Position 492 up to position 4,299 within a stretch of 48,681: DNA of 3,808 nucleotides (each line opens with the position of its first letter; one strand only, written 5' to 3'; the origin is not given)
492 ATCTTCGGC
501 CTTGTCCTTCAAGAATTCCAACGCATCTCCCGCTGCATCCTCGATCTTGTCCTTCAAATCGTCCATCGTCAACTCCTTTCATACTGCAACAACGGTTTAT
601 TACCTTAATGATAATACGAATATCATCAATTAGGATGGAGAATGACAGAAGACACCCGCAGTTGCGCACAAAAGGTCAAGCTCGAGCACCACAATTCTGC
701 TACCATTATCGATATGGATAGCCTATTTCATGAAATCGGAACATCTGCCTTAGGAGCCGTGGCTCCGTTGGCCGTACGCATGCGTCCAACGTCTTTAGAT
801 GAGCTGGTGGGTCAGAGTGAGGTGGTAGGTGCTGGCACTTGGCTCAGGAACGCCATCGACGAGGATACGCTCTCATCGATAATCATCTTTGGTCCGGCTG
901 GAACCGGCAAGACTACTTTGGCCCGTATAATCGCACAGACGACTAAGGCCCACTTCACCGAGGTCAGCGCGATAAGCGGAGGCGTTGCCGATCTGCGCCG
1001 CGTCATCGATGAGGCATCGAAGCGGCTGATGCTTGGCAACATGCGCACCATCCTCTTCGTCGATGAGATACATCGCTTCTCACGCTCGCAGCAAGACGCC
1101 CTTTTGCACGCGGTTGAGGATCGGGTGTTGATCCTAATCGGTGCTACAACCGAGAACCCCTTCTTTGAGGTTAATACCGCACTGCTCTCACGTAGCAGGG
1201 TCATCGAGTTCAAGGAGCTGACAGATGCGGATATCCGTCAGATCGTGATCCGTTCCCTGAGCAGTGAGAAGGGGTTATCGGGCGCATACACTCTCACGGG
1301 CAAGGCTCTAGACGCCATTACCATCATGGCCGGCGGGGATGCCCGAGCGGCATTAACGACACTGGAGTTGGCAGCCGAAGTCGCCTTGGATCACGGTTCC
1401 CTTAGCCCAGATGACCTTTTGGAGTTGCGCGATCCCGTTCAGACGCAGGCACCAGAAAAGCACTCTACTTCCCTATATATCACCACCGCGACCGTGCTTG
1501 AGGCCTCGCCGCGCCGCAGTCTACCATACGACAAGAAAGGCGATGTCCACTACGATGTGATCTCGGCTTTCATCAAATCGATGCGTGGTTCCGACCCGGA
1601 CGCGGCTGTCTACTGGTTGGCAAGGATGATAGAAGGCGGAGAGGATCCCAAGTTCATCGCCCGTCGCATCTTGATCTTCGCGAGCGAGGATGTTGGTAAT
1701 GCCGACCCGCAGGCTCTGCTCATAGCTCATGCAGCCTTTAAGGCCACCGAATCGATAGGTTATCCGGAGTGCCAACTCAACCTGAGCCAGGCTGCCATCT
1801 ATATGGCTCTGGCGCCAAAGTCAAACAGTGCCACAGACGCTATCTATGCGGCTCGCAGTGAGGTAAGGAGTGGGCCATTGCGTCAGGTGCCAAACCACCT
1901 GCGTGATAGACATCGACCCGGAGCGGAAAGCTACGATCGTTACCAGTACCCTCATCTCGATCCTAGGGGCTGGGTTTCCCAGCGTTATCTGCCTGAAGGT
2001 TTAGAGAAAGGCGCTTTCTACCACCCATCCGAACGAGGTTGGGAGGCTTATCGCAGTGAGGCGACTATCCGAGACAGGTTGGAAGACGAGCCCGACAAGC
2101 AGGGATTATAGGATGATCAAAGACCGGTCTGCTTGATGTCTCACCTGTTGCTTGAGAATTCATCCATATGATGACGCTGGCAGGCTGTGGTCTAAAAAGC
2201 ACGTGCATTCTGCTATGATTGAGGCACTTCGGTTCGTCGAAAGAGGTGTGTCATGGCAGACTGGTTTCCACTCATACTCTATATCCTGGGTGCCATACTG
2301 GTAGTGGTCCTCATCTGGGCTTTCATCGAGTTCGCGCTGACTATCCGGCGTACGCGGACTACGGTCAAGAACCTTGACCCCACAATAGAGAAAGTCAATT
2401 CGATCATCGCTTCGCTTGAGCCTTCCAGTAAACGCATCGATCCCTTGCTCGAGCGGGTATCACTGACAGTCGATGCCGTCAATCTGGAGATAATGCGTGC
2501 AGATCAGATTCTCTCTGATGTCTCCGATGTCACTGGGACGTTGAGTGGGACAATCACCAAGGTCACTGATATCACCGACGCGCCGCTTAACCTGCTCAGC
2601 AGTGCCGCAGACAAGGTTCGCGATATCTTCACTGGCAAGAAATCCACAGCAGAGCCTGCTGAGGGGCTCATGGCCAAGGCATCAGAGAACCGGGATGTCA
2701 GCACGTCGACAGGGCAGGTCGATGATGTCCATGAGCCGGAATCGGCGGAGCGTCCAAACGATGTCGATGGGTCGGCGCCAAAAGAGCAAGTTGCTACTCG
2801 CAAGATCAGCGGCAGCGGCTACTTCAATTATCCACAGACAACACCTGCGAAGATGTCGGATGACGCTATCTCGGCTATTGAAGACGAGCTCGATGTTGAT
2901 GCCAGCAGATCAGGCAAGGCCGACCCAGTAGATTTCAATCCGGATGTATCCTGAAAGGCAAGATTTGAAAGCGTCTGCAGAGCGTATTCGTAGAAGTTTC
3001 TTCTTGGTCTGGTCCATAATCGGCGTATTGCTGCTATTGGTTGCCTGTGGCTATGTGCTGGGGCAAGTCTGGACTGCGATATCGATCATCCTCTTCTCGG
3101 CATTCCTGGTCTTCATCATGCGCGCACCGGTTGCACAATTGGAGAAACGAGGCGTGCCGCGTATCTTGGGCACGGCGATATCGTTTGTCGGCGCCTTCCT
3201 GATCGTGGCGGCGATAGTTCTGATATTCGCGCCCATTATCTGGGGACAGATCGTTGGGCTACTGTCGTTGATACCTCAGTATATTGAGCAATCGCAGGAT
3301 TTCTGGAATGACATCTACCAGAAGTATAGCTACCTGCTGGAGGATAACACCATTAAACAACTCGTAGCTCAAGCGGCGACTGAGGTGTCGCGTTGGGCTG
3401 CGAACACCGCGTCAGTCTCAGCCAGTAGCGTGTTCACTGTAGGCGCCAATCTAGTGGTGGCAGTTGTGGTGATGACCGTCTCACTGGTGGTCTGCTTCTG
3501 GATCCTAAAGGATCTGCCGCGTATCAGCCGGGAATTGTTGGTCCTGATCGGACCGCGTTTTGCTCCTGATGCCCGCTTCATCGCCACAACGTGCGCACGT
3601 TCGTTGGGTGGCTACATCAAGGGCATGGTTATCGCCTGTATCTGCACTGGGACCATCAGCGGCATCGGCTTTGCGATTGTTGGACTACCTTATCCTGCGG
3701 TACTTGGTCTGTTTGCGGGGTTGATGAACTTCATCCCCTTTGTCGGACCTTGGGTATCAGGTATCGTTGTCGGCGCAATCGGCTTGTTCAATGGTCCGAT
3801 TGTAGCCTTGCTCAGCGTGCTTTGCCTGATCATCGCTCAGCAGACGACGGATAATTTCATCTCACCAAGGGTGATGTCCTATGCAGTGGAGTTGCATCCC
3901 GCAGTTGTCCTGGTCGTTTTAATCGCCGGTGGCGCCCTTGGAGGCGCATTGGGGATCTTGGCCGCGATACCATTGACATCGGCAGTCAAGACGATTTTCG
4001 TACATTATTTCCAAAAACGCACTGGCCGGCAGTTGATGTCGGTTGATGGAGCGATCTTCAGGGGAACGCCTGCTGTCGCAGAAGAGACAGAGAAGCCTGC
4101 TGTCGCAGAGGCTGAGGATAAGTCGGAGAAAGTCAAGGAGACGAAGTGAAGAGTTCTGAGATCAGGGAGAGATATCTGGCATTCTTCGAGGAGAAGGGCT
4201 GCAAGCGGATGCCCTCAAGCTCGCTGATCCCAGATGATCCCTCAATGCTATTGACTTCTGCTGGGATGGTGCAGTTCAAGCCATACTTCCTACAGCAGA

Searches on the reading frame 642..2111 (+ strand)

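Call 71: search_protein_families(library=pfam, proteins=[window:642-2111:+], max_evalue=0.00001)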
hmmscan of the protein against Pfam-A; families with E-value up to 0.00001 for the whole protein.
window:642-2111:+ (489 aa): 8 families
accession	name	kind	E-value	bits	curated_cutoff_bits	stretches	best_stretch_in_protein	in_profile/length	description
PF12002.13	MgsA_C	-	1.2e-62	211.1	27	1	316-471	1-159/167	MgsA AAA+ ATPase C terminal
PF16193.11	AAA_assoc_2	-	1.4e-20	73.8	34.3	1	216-315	5-81/81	AAA C-terminal domain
PF00004.35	AAA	-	2.4e-16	60.8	21.2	1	80-188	1-126/131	ATPase family associated with various cellular activities (AAA)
PF05496.18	RuvB_N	-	1.3e-15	57.9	27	1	47-168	1-119/159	Holliday junction DNA helicase RuvB P-loop domain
PF00158.32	Sigma54_activat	-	3.2e-07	30.6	20.2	0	136-172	95-131/168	Sigma-54 interaction domain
PF07728.20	AAA_5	-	2.8e-06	27.8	22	0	80-171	2-103/139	AAA domain (dynein-related subfamily)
PF13191.12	AAA_16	-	3.7e-06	28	32.6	0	71-103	18-50/167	AAA ATPase domain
PF13401.12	AAA_22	-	9.5e-06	26.4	27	0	78-152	6-84/130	AAA domain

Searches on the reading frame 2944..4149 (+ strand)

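Call 71: search_protein_families(library=pfam, proteins=[window:2944-4149:+], max_evalue=0.00001)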
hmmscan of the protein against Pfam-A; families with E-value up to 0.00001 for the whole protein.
window:2944-4149:+ (401 aa): 1 family
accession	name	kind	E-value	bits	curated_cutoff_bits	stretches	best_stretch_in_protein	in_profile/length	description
PF01594.21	AI-2E_transport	-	7.6e-61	206.5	34.3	1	23-355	2-326/327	AI-2E family transporter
